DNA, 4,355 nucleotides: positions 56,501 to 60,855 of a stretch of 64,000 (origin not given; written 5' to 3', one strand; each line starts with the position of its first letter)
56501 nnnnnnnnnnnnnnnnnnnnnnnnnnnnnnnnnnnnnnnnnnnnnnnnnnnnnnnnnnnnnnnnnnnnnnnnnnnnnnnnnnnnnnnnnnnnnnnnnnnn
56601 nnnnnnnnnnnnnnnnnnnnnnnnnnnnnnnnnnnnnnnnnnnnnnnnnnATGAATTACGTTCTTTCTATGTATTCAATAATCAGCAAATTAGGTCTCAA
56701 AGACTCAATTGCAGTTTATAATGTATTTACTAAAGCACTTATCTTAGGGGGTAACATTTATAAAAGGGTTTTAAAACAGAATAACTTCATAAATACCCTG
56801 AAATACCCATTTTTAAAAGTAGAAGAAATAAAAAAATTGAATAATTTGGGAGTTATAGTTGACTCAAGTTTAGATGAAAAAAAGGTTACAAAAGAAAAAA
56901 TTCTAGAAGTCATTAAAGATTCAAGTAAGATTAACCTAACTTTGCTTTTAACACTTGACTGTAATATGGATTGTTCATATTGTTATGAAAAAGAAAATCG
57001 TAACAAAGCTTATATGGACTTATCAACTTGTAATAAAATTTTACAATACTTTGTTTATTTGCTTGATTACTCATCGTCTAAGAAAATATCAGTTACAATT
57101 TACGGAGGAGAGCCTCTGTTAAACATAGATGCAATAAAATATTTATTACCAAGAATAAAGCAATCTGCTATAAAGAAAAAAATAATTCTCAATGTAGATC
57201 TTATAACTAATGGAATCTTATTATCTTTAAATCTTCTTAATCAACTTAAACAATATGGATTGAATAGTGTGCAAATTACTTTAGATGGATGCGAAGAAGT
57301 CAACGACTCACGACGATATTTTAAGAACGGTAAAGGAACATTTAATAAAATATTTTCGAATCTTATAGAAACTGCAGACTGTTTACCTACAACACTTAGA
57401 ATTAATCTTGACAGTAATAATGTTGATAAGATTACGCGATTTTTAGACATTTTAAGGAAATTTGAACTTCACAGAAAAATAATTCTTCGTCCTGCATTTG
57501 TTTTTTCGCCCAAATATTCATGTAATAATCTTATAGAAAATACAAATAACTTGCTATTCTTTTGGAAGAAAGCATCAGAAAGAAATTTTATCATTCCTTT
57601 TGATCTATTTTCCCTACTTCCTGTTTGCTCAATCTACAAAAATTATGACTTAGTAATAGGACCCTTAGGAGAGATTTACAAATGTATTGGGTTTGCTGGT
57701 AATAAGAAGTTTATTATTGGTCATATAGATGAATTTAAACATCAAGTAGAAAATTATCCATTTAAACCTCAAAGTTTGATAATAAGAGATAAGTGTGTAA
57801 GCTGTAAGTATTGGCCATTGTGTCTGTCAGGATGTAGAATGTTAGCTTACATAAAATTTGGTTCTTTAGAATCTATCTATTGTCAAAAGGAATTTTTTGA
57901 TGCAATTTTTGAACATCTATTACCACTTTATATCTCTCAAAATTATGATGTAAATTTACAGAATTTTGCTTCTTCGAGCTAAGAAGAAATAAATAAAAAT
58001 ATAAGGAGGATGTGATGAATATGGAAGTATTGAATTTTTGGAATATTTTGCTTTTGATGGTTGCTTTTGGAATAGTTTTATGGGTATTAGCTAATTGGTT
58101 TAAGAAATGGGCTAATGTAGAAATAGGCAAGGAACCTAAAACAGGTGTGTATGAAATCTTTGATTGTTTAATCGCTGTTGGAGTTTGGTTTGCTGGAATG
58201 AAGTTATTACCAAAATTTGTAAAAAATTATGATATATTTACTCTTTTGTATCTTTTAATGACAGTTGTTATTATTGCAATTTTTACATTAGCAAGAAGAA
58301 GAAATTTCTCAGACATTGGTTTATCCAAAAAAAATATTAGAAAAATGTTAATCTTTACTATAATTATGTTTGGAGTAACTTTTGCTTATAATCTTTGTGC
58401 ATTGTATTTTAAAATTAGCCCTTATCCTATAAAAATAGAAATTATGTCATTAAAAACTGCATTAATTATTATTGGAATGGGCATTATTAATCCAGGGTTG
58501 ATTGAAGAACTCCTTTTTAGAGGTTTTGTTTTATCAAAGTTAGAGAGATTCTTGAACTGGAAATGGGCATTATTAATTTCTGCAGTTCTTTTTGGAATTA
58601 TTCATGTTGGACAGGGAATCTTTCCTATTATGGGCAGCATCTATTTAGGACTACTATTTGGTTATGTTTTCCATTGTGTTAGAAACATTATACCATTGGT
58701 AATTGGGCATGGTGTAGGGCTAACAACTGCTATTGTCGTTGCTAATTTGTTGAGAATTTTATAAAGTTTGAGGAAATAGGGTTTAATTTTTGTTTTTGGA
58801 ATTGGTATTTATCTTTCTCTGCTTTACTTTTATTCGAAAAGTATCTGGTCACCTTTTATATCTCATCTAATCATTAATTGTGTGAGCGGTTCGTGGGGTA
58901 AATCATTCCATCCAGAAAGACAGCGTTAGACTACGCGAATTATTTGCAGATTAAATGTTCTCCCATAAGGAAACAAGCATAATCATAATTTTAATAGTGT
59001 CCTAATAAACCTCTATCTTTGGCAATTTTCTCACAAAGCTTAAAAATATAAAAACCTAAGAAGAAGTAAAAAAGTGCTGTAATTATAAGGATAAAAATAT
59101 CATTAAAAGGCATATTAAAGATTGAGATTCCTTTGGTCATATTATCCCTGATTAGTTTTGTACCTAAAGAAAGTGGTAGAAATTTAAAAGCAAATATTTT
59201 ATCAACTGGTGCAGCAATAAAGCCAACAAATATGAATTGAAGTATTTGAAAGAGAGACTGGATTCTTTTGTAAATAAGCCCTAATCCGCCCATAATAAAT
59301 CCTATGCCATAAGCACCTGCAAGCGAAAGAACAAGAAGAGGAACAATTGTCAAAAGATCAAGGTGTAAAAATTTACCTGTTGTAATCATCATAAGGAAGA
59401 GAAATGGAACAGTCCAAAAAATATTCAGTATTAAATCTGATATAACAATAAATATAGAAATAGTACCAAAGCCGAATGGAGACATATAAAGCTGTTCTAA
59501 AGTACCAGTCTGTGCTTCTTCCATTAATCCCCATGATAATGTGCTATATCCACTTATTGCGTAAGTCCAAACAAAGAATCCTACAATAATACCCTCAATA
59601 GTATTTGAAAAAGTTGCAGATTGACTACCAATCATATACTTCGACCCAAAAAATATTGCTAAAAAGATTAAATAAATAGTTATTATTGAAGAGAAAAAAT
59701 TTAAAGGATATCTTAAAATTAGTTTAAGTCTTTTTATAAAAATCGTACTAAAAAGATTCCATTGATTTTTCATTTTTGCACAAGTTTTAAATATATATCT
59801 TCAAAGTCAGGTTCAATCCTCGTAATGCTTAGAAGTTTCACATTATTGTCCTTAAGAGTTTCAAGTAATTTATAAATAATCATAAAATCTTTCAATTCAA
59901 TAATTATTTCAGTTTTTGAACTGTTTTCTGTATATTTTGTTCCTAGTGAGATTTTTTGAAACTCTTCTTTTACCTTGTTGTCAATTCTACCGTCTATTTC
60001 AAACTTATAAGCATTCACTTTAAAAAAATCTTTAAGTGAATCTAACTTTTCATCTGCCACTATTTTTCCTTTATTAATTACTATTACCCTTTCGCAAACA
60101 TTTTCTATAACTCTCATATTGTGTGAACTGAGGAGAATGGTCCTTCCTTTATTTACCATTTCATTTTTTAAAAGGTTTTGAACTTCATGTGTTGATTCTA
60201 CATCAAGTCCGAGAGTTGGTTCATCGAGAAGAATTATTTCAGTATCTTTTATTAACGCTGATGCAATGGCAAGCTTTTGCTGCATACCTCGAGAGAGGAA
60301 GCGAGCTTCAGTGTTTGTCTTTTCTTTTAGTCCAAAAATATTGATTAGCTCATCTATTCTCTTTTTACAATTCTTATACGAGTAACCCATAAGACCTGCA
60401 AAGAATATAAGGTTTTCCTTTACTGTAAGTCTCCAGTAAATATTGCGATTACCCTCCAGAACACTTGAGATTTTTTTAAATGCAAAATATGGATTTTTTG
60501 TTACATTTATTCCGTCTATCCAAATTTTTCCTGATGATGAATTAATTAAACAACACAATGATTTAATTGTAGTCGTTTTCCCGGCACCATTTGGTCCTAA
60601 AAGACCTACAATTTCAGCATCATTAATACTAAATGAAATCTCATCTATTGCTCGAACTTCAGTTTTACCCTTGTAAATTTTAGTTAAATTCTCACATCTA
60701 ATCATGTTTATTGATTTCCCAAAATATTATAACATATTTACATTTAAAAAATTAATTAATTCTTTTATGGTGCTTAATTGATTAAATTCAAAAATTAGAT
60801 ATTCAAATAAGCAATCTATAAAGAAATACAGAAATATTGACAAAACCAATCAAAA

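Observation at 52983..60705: Candidate peptide/protein-modification (RiPP- or bacteriocin-like) cluster: rSAM-SPASM maturase, PaaK-like ligase, nitrilase-family hydrolase, HEXXH protein, CPBP immunity-like protein and ABC-2 exporter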

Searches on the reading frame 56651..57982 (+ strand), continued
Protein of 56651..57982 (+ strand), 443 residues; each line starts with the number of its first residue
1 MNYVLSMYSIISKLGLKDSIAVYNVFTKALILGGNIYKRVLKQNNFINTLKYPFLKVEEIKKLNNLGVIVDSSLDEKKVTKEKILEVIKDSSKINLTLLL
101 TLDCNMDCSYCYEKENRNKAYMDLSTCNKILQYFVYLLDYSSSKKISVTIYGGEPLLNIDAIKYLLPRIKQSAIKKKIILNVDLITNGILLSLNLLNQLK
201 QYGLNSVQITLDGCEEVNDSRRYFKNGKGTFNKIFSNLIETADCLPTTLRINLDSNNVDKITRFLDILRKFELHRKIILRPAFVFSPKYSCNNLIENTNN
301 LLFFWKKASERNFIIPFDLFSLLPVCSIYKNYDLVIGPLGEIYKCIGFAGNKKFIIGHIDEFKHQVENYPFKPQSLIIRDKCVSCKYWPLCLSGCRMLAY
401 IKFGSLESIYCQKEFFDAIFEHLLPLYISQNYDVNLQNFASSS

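Call 70: find_encoding_contigs(protein=P0009, flank=6000, max_places=1)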
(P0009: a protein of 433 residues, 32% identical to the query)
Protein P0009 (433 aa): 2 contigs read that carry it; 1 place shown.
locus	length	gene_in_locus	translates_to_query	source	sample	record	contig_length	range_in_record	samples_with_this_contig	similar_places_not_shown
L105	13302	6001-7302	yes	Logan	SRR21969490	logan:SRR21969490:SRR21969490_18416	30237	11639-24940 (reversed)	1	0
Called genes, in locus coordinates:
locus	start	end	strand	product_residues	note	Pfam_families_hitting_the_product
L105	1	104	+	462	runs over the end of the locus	PF04389:Peptidase_M28 (weak), PF01546:Peptidase_M20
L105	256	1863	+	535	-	PF02378:PTS_EIIC, PF00367:PTS_EIIB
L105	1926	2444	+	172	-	-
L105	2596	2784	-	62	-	-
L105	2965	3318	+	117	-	PF12844:HTH_19, PF13443:HTH_26 (weak), PF13560:HTH_31 (weak), PF01381:HTH_3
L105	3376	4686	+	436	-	-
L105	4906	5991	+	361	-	PF00438:S-AdoMet_synt_N, PF02772:S-AdoMet_synt_M, PF02773:S-AdoMet_synt_C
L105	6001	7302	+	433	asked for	PF04055:Radical_SAM, PF13353:Fer4_12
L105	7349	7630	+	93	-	-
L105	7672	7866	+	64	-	-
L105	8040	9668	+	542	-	PF00664:ABC_membrane, PF02463:SMC_N (weak), PF00005:ABC_tran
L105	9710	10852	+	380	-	PF03572:Peptidase_S41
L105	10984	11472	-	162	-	PF00358:PTS_EIIA_1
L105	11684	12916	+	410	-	PF02844:GARS_N, PF01071:GARS_A, PF02786:CPSase_L_D2 (weak), PF02843:GARS_C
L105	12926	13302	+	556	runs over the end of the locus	PF01268:FTHFS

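Call 71: find_encoding_contigs(protein=P0014, flank=6000, max_places=1)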
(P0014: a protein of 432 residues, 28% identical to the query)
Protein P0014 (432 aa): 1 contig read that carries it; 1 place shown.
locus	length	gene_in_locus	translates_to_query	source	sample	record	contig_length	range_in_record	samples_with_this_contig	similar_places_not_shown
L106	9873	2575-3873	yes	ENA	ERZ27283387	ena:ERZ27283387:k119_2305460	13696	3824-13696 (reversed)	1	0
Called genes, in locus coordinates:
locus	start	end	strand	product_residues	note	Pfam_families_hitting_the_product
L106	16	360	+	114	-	-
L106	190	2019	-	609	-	PF07715:Plug, PF00593:TonB_dep_Rec_b-barrel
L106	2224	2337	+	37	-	-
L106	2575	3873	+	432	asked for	PF04055:Radical_SAM, PF13353:Fer4_12 (weak)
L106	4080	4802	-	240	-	PF07027:DUF1318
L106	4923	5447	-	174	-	PF00578:AhpC-TSA, PF08534:Redoxin, PF13905:Thioredoxin_8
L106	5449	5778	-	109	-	PF00085:Thioredoxin, PF13098:Thioredoxin_2, PF13905:Thioredoxin_8 (faint)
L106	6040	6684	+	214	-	PF00440:TetR_N, PF16925:TetR_C_13, PF21993:TetR_C_13_2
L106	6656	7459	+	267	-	PF00037:Fer4, PF12797:Fer4_2 (weak), PF12837:Fer4_6 (weak), PF13237:Fer4_10, PF14697:Fer4_21 (weak), PF12838:Fer4_7, PF13187:Fer4_9, PF00881:Nitroreductase, +2 more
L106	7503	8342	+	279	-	PF00158:Sigma54_activat (faint), PF00004:AAA, PF07724:AAA_2, PF07728:AAA_5, PF13401:AAA_22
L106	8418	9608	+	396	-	PF05762:VWA_CoxE (faint)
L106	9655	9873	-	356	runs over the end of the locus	PF01694:Rhomboid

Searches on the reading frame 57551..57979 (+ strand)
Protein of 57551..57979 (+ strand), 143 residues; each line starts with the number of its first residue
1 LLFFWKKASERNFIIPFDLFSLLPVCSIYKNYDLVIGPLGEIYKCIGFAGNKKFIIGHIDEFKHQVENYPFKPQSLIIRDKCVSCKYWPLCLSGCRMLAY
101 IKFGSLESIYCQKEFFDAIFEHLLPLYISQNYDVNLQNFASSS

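Call 73: search_protein_families(library=ncbifam, proteins=[window:57551-57979:+], max_evalue=0.1)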
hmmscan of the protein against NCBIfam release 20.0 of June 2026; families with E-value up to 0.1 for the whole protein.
window:57551-57979:+ (143 aa): 17 families
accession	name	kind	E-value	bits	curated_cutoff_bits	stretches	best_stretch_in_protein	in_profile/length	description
TIGR04280.1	geopep_mat_rSAM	hypoth_equivalog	2e-19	69.9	400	1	24-124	323-421/428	geopeptide radical SAM maturase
NF038107.1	rSAM_NF038107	equivalog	6.8e-14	51.5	600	1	4-134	305-437/444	Cys-every-fifth radical SAM/SPASM peptide maturase CefB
TIGR04085.1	rSAM_more_4Fe4S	domain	2.4e-12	47.1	27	1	29-107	4-86/93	SPASM domain-containing protein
TIGR03974.1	rSAM_six_Cys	equivalog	5.1e-08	32.2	425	1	32-110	353-431/451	thioether cross-link-forming SCIFF peptide maturase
NF041298.1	rSAM_mat_DynA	equivalog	1.2e-07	31.1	450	1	31-123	254-349/356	dynobactin maturation radical SAM/SPASM protein DynA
NF010321.0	PRK13758.1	equivalog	9.4e-07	28.3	441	1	33-124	264-363/370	anaerobic sulfatase-maturase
NF047865.1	rSAM_PapB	equivalog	1.6e-06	27.6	340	1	35-105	255-326/330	PapB family radical SAM/SPASM ranthipeptide maturase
TIGR04064.1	rSAM_nif11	equivalog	7.1e-06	25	518.7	1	37-105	344-410/459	nif11-like peptide radical SAM maturase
NF040492.1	not_ScfB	exception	1.9e-05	23.7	855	1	34-100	353-420/450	ScfB-related radical SAM/SPASM orphan maturase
TIGR03942.1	sulfatase_rSAM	equivalog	9.9e-05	21.6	349.45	1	33-112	257-344/363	anaerobic sulfatase maturase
TIGR03906.1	quino_hemo_SAM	equivalog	0.00012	20.8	453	1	34-107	352-426/467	quinohemoprotein amine dehydrogenase maturation protein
TIGR04083.1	rSAM_pep_methan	hypoth_equivalog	0.00014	20.9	300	1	34-121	243-337/376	TIGR04083 family peptide-modifying radical SAM enzyme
TIGR04334.1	rSAM_Clo7bot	equivalog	0.00014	20.7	600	1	33-97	337-407/440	radical SAM/SPASM domain Clo7bot peptide maturase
NF052473.1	rSAM_FlmE_OhkG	exception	0.00016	20.5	500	1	9-91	339-423/481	FlmE/OhkG family radical SAM/SPASM peptide maturase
NF040899.1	ryptide_rSAM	equivalog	0.0013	17.5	600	1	41-125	372-453/464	radical SAM/SPASM ryptide class RiPP maturase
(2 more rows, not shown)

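Call 74: search_protein_families(library=pfam, proteins=[window:57551-57979:+], max_evalue=10)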
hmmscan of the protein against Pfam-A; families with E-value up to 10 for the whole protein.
window:57551-57979:+ (143 aa): 1 family
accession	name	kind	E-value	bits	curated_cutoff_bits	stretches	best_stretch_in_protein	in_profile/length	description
PF17596.7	DUF5492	-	0.13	13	27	1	41-68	31-57/80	Family of unknown function (DUF5492)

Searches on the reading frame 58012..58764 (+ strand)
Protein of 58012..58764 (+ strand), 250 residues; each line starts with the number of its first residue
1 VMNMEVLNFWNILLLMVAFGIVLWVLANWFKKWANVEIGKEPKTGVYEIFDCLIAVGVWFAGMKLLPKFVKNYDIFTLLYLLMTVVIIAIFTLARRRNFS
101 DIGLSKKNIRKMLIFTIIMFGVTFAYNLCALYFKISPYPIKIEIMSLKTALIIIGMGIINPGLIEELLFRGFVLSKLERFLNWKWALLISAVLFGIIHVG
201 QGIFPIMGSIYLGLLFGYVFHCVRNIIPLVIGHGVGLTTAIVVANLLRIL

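Call 3: search_protein_families(library=pfam, proteins=[window:58012-58764:+], max_evalue=0.1)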
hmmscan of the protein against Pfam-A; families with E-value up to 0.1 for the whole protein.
window:58012-58764:+ (250 aa): 1 family
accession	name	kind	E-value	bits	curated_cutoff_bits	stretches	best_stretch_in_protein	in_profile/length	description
PF02517.21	Rce1-like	-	1.1e-16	61.4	22.4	1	151-235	5-89/93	Type II CAAX prenyl endopeptidase Rce1-like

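Call 4: search_protein_families(library=ncbifam, proteins=[window:58012-58764:+], max_evalue=0.1)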
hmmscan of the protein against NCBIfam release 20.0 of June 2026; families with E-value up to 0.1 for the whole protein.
window:58012-58764:+ (250 aa): 6 families
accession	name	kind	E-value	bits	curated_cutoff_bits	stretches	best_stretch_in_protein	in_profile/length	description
NF041647.1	ABC_perm_CPBP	equivalog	9.5e-16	57.7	435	1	35-242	414-632/636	ABC transporter permease subunit/CPBP intramembrane protease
NF040589.1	CPBP_Synerg_MrtS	equivalog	4.7e-09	36.7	130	1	92-238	17-161/170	Synerg-CTERM system glutamic-type intramembrane protease MrtS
NF033192.3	CPBP_JDVT_MrtJ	equivalog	3.1e-05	24.6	75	1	159-235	7-90/98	JDVT-CTERM system glutamic-type intramembrane protease MrtJ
NF040914.1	Mrt_core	domain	0.00018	21.5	100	1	162-235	12-96/108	myxosortase family intramembrane protease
NF040594.1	CPBP_fam_MrtC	equivalog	0.00099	18.9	195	1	158-218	122-193/221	myxosortase MrtC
NF009785.0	PRK13280.1-2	equivalog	0.061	12.7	240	1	105-144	141-176/246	N-glycosylase/DNA lyase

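Call 17: search_protein_families(library=padloc, proteins=[window:58012-58764:+], max_evalue=0.01)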
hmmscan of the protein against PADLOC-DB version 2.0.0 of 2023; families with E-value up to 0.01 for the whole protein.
window:58012-58764:+ (250 aa): 0 families

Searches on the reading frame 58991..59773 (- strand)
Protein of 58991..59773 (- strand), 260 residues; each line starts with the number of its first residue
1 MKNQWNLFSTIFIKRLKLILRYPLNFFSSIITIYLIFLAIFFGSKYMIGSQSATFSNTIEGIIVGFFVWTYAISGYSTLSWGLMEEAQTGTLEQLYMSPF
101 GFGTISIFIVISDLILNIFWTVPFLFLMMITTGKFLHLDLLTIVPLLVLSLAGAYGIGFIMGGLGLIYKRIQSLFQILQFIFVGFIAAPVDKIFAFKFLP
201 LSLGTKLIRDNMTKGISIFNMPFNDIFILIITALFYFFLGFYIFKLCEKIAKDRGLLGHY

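Call 3: search_protein_families(library=pfam, proteins=[window:58991-59773:-], max_evalue=0.1)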
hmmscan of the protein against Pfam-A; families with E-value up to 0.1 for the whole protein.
window:58991-59773:- (260 aa): 0 families

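Call 4: search_protein_families(library=ncbifam, proteins=[window:58991-59773:-], max_evalue=0.1)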
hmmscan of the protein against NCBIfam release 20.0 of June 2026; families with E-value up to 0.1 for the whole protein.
window:58991-59773:- (260 aa): 0 families

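Call 17: search_protein_families(library=padloc, proteins=[window:58991-59773:-], max_evalue=0.01)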
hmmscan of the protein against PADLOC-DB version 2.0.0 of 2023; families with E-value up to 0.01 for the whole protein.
window:58991-59773:- (260 aa): 0 families

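Call 58: search_protein_families(library=pfam, proteins=[L093:11487-12692:-, window:58991-59773:-], max_evalue=1)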
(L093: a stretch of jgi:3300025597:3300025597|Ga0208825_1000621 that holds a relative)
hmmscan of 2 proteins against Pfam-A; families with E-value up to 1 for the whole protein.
L093:11487-12692:- (401 aa): 3 families
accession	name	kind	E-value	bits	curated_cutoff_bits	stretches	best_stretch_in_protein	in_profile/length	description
PF02369.22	Big_1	-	0.00018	22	34.9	1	79-126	22-73/93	Bacterial Ig-like domain (group 1)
PF09134.16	Invasin_D3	-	0.022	15.7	33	1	80-125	26-74/98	Invasin, domain 3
PF13620.12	CarboxypepD_reg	-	0.029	15.1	32.3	1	82-118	6-43/82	Carboxypeptidase regulatory-like domain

window:58991-59773:- (260 aa): 0 families

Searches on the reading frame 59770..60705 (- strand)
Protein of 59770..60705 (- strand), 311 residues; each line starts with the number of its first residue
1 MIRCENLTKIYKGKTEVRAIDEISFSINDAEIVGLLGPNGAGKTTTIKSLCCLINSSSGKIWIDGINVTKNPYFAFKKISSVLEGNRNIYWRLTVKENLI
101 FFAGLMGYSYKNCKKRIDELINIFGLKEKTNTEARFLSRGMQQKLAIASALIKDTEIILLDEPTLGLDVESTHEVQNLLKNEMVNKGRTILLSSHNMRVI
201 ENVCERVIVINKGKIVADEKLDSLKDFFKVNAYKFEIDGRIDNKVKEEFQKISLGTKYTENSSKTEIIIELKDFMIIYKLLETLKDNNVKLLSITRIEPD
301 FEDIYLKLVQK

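Call 3: search_protein_families(library=pfam, proteins=[window:59770-60705:-], max_evalue=0.1)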
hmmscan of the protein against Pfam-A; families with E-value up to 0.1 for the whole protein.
window:59770-60705:- (311 aa): 11 families
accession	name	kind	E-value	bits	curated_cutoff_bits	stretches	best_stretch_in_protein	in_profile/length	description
PF00005.33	ABC_tran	-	4.8e-30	105.4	25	1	21-164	2-136/137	ABC transporter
PF13304.12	AAA_21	-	2.4e-11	44.7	27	2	128-200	229-303/304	AAA domain, putative AbiEii toxin, Type IV TA system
PF02463.25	SMC_N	-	0.00048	20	40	1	31-209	25-210/220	RecF/RecN/SMC N terminal domain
PF13401.12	AAA_22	-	0.0034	18.2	27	1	30-168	5-97/130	AAA domain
PF19993.5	DO-GTPase2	-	0.0061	16.7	27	1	32-56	2-26/226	Double-GTPase 2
PF03215.21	Rad17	-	0.0082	16.5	23.8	1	29-82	44-95/186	Rad17 P-loop domain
PF25199.1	nSTAND_NTPase5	-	0.011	16.1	34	1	29-59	40-70/145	Novel STAND NTPase 5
PF03193.22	RsgA_GTPase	-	0.018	15.3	30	0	14-52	91-128/174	RsgA GTPase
PF00448.28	SRP54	-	0.018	15.1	22.7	1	33-61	4-32/196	SRP54-type protein, GTPase domain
PF13245.12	AAA_19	-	0.061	13.9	25.1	0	28-60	9-41/134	AAA domain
PF13173.12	AAA_14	-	0.072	13.5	27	0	31-52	3-24/129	AAA domain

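Call 4: search_protein_families(library=ncbifam, proteins=[window:59770-60705:-], max_evalue=0.1)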
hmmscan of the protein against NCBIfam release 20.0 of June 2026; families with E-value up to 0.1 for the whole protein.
window:59770-60705:- (311 aa): 189 families (the best 25 are shown)
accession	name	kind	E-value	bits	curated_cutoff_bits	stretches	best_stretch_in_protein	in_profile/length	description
TIGR01188.1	drrA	subfamily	9e-69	232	312.45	1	16-309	5-301/302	daunorubicin resistance ABC transporter, ATP-binding protein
TIGR03522.1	GldA_ABC_ATP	equivalog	2.9e-62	210.8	402.6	1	2-307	3-299/301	gliding motility-associated ABC transporter ATP-binding subunit GldA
TIGR03864.1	PQQ_ABC_ATP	hypoth_equivalog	2.2e-44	151.7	302.25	1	2-226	2-221/236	ABC transporter, ATP-binding subunit, PQQ-dependent alcohol dehydrogenase system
NF010060.0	PRK13537.1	equivalog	6.9e-44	150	521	1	4-265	18-270/314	nodulation factor ABC transporter ATP-binding protein NodI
TIGR04521.1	ECF_ATPase_2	equivalog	1.7e-43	148.7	330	1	2-223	1-231/279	energy-coupling factor transporter ATPase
TIGR04406.1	LPS_export_lptB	equivalog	1.8e-42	145.3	240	1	2-223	2-221/239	LPS export ABC transporter ATP-binding protein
NF010059.0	PRK13536.1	equivalog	2e-42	145.2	549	1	5-237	47-273/342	nodulation factor ABC transporter ATP-binding protein NodI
TIGR03740.1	galliderm_ABC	subfamily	2.9e-42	144.9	309.75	1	4-226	3-213/223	lantibiotic protection ABC transporter ATP-binding subunit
TIGR01288.1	nodI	equivalog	3.6e-40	137.9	424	1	7-241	7-238/303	nodulation factor ABC transporter ATP-binding protein NodI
NF033858.1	ABC2_perm_RbbA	equivalog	1.4e-39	135.7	1050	1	3-225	268-485/909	ribosome-associated ATPase/putative transporter RbbA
TIGR04520.1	ECF_ATPase_1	equivalog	1.2e-37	129.8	315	1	2-224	1-223/269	energy-coupling factor transporter ATPase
TIGR02673.1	FtsE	equivalog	1.3e-37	129.6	264.85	1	1-214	1-214/214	cell division ATP-binding protein FtsE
TIGR02314.1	ABC_MetN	equivalog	1.6e-36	126.1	499.7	1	1-252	1-256/343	methionine ABC transporter ATP-binding protein MetN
NF010158.0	PRK13637.1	equivalog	1.7e-36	125.8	390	1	2-221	3-229/287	energy-coupling factor transporter ATPase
NF040933.2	ABC_arch_GlcV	equivalog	2.7e-36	125.2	450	1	2-220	3-225/357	glucose ABC transporter ATP-binding protein GlcV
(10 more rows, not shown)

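Call 17: search_protein_families(library=padloc, proteins=[window:59770-60705:-], max_evalue=0.01)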
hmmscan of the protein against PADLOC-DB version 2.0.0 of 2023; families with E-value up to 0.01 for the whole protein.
window:59770-60705:- (311 aa): 14 families
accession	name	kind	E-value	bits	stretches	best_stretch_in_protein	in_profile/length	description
PDLC04135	mad3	-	1.2e-29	102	2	119-214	249-343/374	mads_3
PDLC04140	mad8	-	1.4e-09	35.9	1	14-200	11-237/314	mads_8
PDLC02980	AriA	-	1.9e-09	35.9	1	130-200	231-303/304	-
PDLC02335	AbiLi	-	3.1e-09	34.3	1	30-230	76-266/326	AbiLi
PDLC03878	NsnB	-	4.5e-07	27.9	1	31-96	22-88/345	-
PDLC02914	ATPase-Toprim_I-B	-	5.9e-07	27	1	17-119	10-97/443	-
PDLC04175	HEC-01A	-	1.1e-06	26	1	131-213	243-326/363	-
PDLC04174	HEC-01A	-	1.4e-05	22.5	1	125-216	135-229/264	-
PDLC04541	PDC-M25A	-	4.9e-05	20.6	1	127-197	241-307/380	-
PDLC04180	HEC-01A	-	0.00016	19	1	150-210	268-334/382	-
PDLC04393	PDC-M07A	-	0.00026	18.1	1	120-202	272-355/435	-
PDLC00090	GajA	-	0.0012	15.6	1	23-57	17-51/659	AAA ATPase domain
PDLC00271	PtuA1|PtuA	-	0.0014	16.2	1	16-56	10-49/421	AAA ATPase domain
PDLC00097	GajA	-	0.0014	15.3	1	25-55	19-49/640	AAA ATPase domain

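Call 58: search_protein_families(library=pfam, proteins=[L093:11487-12692:-], max_evalue=1)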
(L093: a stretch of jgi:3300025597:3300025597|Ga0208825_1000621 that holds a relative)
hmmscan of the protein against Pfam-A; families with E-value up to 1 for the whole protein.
L093:11487-12692:- (401 aa): 3 families
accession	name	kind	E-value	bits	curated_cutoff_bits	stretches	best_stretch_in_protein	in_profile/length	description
PF02369.22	Big_1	-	0.00018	22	34.9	1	79-126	22-73/93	Bacterial Ig-like domain (group 1)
PF09134.16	Invasin_D3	-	0.022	15.7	33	1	80-125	26-74/98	Invasin, domain 3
PF13620.12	CarboxypepD_reg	-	0.029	15.1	32.3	1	82-118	6-43/82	Carboxypeptidase regulatory-like domain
